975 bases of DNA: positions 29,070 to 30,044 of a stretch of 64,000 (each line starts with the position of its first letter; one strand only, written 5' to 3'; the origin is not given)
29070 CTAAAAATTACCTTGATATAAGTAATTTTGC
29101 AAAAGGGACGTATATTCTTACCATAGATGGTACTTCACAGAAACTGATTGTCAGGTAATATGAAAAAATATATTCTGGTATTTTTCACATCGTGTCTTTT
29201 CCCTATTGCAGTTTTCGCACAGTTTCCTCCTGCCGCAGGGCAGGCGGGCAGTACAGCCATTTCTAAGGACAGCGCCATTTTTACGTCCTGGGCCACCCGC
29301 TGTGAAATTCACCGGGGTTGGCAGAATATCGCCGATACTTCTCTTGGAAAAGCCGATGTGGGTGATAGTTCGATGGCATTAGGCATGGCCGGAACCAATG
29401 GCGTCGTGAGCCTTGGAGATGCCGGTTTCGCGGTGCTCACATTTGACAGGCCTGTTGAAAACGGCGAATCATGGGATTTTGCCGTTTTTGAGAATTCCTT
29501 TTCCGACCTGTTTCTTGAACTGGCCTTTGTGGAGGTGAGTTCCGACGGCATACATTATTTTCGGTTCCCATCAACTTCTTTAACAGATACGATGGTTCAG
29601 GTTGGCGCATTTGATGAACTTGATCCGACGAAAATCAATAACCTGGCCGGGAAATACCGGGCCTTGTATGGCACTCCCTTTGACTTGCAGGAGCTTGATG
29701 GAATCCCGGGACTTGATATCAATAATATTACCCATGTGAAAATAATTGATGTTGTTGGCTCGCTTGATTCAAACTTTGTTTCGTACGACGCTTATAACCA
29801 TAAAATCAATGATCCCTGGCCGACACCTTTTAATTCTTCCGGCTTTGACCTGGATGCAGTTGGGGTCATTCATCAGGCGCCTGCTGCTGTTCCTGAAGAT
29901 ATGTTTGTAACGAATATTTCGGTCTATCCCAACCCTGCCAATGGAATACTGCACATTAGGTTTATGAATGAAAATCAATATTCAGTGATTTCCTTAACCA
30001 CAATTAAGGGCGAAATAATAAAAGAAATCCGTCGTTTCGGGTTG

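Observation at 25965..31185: Cobalamin-riboswitch-controlled four-gene operon with near-zero intergenic spacing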

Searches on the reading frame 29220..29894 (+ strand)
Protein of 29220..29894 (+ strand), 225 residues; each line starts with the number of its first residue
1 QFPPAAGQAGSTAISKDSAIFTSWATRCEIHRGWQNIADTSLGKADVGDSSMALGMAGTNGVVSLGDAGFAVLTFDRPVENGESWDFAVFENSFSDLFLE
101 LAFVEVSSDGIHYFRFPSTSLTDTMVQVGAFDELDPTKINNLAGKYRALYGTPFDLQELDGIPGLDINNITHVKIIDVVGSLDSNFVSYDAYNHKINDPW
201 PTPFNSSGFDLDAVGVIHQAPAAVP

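Call 35: search_protein_representatives(protein=window:29220-29894:+)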
Query: 225 residues. Proteins with E-value up to 0.001 (for the whole library): 1853; up to 1e-10: 1481; up to 1e-30: 813. The best 150 are listed.
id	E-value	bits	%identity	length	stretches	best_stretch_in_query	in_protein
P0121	1.7e-117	407.0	47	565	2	1-218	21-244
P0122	3.8e-83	294.6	61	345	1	1-220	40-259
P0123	5.8e-83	294.0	62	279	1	1-214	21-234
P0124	6.1e-82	290.7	60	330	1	2-218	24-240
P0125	6.4e-82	290.6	60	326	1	1-220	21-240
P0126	1.8e-81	289.2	60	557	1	2-220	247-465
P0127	1.8e-81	289.1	61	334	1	1-224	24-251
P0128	1.9e-81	289.1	60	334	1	1-224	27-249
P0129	3.0e-81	288.4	64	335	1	1-220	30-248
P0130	5.3e-81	287.6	61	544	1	2-220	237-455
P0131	6.5e-81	287.3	59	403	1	2-220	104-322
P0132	6.9e-81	287.2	60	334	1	1-224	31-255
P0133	4.4e-80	284.6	63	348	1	2-222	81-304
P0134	5.0e-80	284.4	60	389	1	1-224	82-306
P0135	5.8e-80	284.2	61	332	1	1-223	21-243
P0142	1.1e-78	280.0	51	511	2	15-220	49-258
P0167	9.9e-74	263.8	59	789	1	3-224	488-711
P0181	2.1e-71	256.2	56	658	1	2-219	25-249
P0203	1.3e-69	250.3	57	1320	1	2-223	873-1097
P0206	1.8e-69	249.9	61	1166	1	5-222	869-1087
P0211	5.2e-69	248.4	57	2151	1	3-221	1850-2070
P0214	6.3e-69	248.1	60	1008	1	2-222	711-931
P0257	3.4e-66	239.2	56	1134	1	5-220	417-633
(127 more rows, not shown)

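Call 37: search_protein_families(library=pfam, proteins=[P0121, P0126, P0167, P0203, P0206, P0211, P0214, P0181, P0257], max_evalue=0.001)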
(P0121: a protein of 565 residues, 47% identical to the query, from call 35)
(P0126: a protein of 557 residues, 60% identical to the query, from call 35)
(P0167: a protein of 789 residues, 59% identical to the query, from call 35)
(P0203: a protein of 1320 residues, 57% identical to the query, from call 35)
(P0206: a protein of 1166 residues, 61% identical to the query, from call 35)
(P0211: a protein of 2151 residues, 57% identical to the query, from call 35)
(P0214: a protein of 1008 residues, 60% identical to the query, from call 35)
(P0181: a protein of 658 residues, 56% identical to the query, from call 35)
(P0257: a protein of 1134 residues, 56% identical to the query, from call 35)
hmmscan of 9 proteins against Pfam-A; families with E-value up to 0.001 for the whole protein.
P0121 (565 aa): 3 families
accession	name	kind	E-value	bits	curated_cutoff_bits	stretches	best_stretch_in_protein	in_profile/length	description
PF18962.6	Por_Secre_tail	-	1.2e-13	51.6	27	1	496-560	1-71/75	Secretion system C-terminal sorting domain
PF15863.10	EELM2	-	0.00046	20.7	27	0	425-469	122-167/170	Extended EGL-27 and MTA1 homology domain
PF22411.1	Mre11_2nd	-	0.00087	19.6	27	0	173-199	34-55/59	Mre11 nuclease, second domain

P0126 (557 aa): 2 families
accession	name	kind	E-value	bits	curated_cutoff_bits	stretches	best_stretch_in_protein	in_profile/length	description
PF14717.12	DUF4465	-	4.3e-50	170.9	25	1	67-239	3-176/176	Domain of unknown function (DUF4465)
PF18962.6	Por_Secre_tail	-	4.6e-10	40.1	27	1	481-555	2-75/75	Secretion system C-terminal sorting domain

P0167 (789 aa): 1 family
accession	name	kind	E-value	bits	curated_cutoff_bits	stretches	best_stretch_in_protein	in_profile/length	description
PF18962.6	Por_Secre_tail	-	5e-11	43.2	27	1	722-787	2-74/75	Secretion system C-terminal sorting domain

P0203 (1320 aa): 4 families
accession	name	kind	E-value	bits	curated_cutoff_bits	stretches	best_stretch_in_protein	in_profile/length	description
PF18998.6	Flg_new_2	-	6.8e-23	80.9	23.6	2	1104-1168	2-72/73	Divergent InlB B-repeat domain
PF18962.6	Por_Secre_tail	-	5.7e-11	43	27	1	1255-1318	1-70/75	Secretion system C-terminal sorting domain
PF00041.27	fn3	-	8.4e-09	36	25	1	425-493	2-76/84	Fibronectin type III domain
PF09479.16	Flg_new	-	0.00019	21.9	27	0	1101-1163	1-64/65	Listeria-Bacteroides repeat domain (List_Bact_rpt)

P0206 (1166 aa): 1 family
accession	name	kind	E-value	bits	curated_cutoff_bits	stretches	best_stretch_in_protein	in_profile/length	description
PF18962.6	Por_Secre_tail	-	1.3e-09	38.6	27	1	1101-1166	1-72/75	Secretion system C-terminal sorting domain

P0211 (2151 aa): 1 family
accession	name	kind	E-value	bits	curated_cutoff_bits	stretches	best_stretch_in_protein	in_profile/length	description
PF18962.6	Por_Secre_tail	-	1.2e-06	29.2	27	1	2086-2149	1-70/75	Secretion system C-terminal sorting domain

P0214 (1008 aa): 1 family
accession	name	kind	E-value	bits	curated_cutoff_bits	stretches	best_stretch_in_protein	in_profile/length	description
PF18962.6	Por_Secre_tail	-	1.6e-08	35.2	27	1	943-1008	1-72/75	Secretion system C-terminal sorting domain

P0181 (658 aa): 2 families
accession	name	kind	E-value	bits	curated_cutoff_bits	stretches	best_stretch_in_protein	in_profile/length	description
PF14717.12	DUF4465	-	7.8e-52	176.6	25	1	292-476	2-176/176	Domain of unknown function (DUF4465)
PF18962.6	Por_Secre_tail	-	1.3e-11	45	27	1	589-656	1-74/75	Secretion system C-terminal sorting domain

P0257 (1134 aa): 3 families
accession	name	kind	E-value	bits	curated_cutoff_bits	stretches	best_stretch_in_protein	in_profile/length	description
PF00801.26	PKD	-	4.3e-14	52.7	23.5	2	643-712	8-75/80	PKD domain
PF18911.6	PKD_4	-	1e-13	51.6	27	2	333-409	11-85/85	PKD domain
PF18962.6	Por_Secre_tail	-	9.4e-11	42.3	27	1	1056-1130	2-73/75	Secretion system C-terminal sorting domain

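Call 52: predict_structure(alignment_id=A3)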
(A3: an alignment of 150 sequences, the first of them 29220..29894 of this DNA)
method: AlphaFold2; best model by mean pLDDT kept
length: 225 residues; sequences in the alignment: 150
mean_pLDDT: 94.8   pTM: 0.93
mean pLDDT of the five models: 94.8, 93.8, 91.9, 90.4, 88.5
residues with pLDDT >= 90: 191; 70-90: 33; 50-70: 1; < 50: 0
segments of 3 or more residues with pLDDT < 50: none
pLDDT, mean of each block of 10 residues (from residue 1): 94 97 98 96 98 97 97 97 96 87 98 98 87 92 97 98 97 97 93 92 93 96 75
secondary structure, 60 per line:
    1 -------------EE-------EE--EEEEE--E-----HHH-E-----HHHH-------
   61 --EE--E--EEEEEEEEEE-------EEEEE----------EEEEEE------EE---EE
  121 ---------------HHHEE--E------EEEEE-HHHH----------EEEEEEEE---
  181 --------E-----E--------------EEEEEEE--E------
elements in order: E27-31 H50-53 E70-79 E87-91 E102-107 E150-154 H156-159 E170-177 E210-216

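Call 55: fold_search(model_id=the predicted structure, library=pdb)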
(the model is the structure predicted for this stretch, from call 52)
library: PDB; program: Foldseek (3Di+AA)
matches with E <= 10: 819; with E <= 0.001: 0
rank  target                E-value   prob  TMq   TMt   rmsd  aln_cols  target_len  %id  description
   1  2jda_B                3.4e-03  1.00  0.39  0.57   7.9       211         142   10  Structure of a pectin binding carbohydrate binding module determined in an monoclinic crystal form. (released 2007-01-16)
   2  1k3i                  4.1e-03  0.89  0.29  0.12  10.9       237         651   12  Crystal Structure of the Precursor of Galactose Oxidase (released 2001-11-07)
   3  7biz_B                7.0e-03  0.99  0.44  0.24  10.7       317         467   11  Structure of a B12 binding lipoprotein from Bacteroides thetaiotaomicron (released 2022-03-02)
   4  7biz_A                8.7e-03  0.99  0.47  0.24  10.2       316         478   11  Structure of a B12 binding lipoprotein from Bacteroides thetaiotaomicron (released 2022-03-02)
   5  8ttq_A                8.7e-03  0.97  0.35  0.15   8.7       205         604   11  Cryo-EM structure of the inner MKLN1 dimer from an autoinhibited MKLN1 tetramer (released 2024-09-11)
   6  3nng_A                9.2e-03  0.94  0.32  0.44   9.6       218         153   13  Crystal structure of the F5/8 type C domain of Q5LFR2_BACFN protein from Bacteroides fragilis. Northeast Structural Ge (released 2010-08-18)
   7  1o4y                  9.8e-03  0.57  0.30  0.27  11.7       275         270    9  THE THREE-DIMENSIONAL STRUCTURE OF BETA-AGARASE A FROM ZOBELLIA GALACTANIVORANS (released 2003-12-09)
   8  9efk_M                1.2e-02  0.97  0.37  0.12   7.9       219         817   10  Cryo-EM structure of the portal-tail complex of LME-1 phage (released 2025-04-16)
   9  5zu6                  1.5e-02  0.99  0.41  0.57   7.6       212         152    9  A CBM32 derived from alginate lyase B (AlyB-OU02) (released 2018-06-20)
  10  2cdo_A                1.7e-02  0.82  0.30  0.43   7.9       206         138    9  structure of agarase carbohydrate binding module in complex with neoagarohexaose (released 2006-02-16)
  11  7ou8_AAA              1.8e-02  0.90  0.31  0.12   7.7       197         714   11  Human O-GlcNAc hydrolase in complex with DNJNAc-thiazolidines (released 2022-04-13)
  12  4a42_A                2.2e-02  0.98  0.35  0.56   7.2       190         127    9  CpGH89CBM32-6 produced by Clostridium perfringens (released 2012-04-04)
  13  4a42_B                2.2e-02  0.93  0.32  0.51   8.5       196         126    8  CpGH89CBM32-6 produced by Clostridium perfringens (released 2012-04-04)
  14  4aqs_A                2.4e-02  0.51  0.28  0.16  12.3       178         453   12  Laminin beta1 LN-LE1-4 structure (released 2012-08-15)
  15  1jhj                  2.5e-02  0.92  0.29  0.38   6.4       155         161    5  Crystal structure of the APC10/Doc1 subunit of the human anaphase-promoting complex (released 2001-10-24)
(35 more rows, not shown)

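Call 82: search_protein_families(library=ncbifam, proteins=[window:29220-29894:+, P0142], max_evalue=1)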
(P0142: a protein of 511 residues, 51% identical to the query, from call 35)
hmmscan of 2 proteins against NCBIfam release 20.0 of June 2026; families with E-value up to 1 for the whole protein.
window:29220-29894:+ (225 aa): 1 family
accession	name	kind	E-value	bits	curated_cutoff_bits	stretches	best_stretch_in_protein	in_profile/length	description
NF033170.0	lipo_LIC13355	subfamily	0.016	14.4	120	1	77-123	109-160/273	LIC_13355 family lipoprotein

P0142 (511 aa): 2 families
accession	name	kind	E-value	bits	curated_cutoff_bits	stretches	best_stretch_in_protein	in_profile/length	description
NF033170.0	lipo_LIC13355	subfamily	3.6e-07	29.6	120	2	332-393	97-164/273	LIC_13355 family lipoprotein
TIGR00164.2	AS_decarb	equivalog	0.0089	15.3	230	0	77-125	49-97/215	archaetidylserine decarboxylase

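Call 83: search_protein_families(library=pfam, proteins=[window:29220-29894:+, P0142], max_evalue=1)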
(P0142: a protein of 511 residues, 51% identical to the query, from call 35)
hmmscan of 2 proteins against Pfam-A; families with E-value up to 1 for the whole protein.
window:29220-29894:+ (225 aa): 0 families

P0142 (511 aa): 1 family
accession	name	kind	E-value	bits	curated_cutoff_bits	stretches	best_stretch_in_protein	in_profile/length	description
PF08334.16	T2SSG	-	0.18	12.3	21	0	62-100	56-95/108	Type II secretion system (T2SS), protein G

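Call 96: search_solved_structures(query=A3, max_evalue=10, show_alignments=2)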
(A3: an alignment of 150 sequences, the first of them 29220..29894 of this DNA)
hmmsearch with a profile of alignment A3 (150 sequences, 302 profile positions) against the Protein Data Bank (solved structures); distinct sequences matched with E-value up to 10: 4.
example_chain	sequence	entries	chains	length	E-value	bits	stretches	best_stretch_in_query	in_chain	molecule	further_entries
8blw_B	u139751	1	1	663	0.018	17.1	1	65-117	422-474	YncE family protein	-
8glk_D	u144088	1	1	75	0.13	14.3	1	254-301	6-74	Endonuclease I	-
5hfs_A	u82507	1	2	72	0.25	13.4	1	237-301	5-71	Gingipain R2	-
7pq4_A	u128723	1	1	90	0.39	12.7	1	236-301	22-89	Arginine-specific cysteine proteinase (Arg-gingipain)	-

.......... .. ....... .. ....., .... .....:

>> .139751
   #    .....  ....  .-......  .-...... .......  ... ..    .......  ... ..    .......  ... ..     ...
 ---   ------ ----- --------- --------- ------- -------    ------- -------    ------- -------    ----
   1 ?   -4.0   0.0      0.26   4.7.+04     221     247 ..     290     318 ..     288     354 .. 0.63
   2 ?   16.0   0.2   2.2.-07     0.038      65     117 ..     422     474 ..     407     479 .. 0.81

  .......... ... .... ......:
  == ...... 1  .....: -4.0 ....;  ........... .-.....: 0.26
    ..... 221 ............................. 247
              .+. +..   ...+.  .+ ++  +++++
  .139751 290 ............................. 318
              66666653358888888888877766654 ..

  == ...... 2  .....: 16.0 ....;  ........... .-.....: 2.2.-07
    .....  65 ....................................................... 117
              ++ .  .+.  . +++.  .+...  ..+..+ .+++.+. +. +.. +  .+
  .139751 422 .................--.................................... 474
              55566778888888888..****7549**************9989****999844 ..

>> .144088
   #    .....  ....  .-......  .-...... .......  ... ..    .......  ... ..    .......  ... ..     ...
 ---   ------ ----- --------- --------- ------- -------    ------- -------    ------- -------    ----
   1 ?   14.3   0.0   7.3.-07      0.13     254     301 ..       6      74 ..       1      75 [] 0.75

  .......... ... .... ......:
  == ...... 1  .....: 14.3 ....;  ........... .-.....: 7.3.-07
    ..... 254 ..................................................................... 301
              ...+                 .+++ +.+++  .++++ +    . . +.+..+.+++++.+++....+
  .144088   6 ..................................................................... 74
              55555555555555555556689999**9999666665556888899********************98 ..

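Call 100: find_encoding_contigs(protein=P0126, flank=6000, max_places=2)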
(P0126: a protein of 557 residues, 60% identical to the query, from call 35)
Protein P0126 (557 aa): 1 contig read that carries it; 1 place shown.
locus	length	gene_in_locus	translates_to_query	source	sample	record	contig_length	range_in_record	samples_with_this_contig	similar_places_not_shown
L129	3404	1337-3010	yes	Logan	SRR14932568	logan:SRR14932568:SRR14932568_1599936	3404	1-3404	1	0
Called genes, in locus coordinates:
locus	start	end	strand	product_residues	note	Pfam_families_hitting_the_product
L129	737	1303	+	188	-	PF20221:DUF6580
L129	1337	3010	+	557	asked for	PF14717:DUF4465, PF18962:Por_Secre_tail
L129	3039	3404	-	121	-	?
